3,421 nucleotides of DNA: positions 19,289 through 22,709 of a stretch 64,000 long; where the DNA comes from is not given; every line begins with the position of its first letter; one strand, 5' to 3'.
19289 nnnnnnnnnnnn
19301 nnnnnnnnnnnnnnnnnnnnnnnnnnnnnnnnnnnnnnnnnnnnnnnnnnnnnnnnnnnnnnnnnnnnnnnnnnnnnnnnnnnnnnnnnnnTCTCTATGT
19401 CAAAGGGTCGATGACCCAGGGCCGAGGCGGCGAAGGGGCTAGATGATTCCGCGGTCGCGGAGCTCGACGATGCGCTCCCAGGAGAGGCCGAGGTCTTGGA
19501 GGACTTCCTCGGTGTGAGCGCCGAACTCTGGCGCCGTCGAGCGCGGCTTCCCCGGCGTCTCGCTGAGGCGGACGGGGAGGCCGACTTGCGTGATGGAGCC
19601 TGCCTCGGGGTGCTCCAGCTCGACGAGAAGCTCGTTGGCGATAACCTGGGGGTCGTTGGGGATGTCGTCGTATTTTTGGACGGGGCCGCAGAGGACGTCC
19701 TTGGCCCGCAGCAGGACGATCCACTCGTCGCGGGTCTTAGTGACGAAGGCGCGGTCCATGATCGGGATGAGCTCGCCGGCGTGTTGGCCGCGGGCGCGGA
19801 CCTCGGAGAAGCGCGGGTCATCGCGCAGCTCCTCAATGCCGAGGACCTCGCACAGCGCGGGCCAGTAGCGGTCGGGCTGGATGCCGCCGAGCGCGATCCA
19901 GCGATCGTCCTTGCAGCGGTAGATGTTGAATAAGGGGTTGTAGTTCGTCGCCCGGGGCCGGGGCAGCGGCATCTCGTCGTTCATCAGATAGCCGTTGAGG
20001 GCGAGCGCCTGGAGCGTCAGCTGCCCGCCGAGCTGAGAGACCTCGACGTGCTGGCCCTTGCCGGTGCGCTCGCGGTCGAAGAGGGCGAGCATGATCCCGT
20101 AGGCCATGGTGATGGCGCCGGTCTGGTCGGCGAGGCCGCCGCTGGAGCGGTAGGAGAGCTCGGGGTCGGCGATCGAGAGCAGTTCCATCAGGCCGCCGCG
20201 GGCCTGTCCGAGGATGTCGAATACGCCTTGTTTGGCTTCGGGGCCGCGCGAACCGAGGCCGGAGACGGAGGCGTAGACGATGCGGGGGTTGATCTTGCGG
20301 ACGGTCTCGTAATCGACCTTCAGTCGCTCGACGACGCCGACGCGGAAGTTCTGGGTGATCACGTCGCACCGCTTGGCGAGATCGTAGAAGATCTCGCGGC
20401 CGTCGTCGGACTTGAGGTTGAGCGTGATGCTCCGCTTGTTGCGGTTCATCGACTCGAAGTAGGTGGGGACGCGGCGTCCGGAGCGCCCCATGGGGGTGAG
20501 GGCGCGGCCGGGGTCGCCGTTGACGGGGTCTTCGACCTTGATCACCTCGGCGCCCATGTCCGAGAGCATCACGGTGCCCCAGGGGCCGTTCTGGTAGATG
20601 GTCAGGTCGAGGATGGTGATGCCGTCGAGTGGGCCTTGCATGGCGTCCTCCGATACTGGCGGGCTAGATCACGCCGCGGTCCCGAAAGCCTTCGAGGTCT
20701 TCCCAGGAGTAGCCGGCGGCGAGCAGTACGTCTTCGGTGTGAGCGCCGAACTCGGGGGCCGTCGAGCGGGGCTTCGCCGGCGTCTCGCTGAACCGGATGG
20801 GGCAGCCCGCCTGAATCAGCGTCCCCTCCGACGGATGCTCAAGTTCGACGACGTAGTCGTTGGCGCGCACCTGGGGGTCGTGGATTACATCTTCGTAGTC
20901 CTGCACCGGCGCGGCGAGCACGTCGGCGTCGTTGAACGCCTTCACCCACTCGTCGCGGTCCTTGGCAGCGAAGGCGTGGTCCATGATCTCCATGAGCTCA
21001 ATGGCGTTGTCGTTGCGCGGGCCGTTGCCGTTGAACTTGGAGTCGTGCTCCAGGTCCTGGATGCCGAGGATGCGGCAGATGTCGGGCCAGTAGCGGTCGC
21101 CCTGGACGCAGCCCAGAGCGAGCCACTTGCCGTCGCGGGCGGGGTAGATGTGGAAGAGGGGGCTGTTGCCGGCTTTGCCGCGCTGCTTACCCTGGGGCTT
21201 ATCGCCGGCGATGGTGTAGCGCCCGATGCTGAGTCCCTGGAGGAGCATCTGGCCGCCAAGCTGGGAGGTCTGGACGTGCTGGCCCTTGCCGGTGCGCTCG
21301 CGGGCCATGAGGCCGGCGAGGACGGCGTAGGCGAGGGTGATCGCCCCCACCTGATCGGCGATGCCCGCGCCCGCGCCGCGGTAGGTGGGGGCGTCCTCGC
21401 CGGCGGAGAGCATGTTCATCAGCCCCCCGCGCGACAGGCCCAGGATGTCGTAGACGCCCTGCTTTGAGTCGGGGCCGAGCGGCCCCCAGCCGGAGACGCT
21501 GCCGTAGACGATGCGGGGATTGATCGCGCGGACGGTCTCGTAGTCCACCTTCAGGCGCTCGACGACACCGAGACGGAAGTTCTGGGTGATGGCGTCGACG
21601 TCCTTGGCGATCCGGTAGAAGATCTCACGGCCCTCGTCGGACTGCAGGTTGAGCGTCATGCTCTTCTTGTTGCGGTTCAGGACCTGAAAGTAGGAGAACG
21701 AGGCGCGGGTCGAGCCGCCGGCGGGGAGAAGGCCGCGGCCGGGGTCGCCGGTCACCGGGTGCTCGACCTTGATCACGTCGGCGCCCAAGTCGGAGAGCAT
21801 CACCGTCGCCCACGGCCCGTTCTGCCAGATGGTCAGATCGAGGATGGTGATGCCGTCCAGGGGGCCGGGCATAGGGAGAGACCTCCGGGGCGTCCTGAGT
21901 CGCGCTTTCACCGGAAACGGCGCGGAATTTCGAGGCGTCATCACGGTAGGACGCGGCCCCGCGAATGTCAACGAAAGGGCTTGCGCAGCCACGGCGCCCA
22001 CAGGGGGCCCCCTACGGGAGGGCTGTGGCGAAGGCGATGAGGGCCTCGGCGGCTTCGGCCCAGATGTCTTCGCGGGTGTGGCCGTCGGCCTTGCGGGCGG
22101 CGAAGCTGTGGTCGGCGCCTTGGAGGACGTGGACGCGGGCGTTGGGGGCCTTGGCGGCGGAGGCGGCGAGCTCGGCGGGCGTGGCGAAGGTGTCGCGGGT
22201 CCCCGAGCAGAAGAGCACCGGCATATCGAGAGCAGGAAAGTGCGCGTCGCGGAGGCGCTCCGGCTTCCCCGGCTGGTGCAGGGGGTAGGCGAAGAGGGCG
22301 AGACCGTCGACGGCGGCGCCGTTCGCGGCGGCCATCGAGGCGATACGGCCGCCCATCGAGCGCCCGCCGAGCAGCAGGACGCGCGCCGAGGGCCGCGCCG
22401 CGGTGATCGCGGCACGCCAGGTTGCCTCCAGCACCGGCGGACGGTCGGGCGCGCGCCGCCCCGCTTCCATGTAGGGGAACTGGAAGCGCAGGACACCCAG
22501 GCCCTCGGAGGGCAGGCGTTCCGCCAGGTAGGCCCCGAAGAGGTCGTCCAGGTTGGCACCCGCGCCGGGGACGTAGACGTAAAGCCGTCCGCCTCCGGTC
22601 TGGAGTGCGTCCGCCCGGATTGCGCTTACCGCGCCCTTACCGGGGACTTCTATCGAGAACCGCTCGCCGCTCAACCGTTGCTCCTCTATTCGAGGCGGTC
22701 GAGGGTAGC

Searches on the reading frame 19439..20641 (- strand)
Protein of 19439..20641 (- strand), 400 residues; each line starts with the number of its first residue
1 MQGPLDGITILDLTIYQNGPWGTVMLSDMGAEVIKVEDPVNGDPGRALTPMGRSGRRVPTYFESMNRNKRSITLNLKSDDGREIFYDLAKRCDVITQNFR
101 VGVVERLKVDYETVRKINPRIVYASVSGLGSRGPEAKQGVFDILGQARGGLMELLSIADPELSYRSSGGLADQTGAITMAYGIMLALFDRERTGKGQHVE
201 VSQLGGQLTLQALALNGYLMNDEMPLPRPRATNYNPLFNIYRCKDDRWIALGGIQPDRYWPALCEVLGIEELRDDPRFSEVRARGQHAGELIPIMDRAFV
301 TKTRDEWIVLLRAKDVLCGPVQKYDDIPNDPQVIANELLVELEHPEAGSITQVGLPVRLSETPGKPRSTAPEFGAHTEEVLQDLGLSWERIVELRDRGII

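Call 24: search_protein_families(library=pfam, proteins=[window:19439-20641:-], max_evalue=0.001)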
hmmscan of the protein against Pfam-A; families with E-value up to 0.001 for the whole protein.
window:19439-20641:- (400 aa): 1 family
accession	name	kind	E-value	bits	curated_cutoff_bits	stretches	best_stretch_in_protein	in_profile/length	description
PF02515.22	CoA_transf_3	-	3.5e-115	385.5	23.3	1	5-377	1-366/366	CoA-transferase family III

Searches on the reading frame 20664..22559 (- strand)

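Call 24: search_protein_families(library=pfam, proteins=[window:20664-22559:-], max_evalue=0.001)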
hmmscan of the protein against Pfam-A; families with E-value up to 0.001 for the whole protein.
window:20664-22559:- (631 aa): 1 family
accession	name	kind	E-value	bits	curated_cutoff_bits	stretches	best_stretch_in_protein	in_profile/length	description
PF02515.22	CoA_transf_3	-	1.1e-107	360.8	23.3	1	234-608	1-366/366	CoA-transferase family III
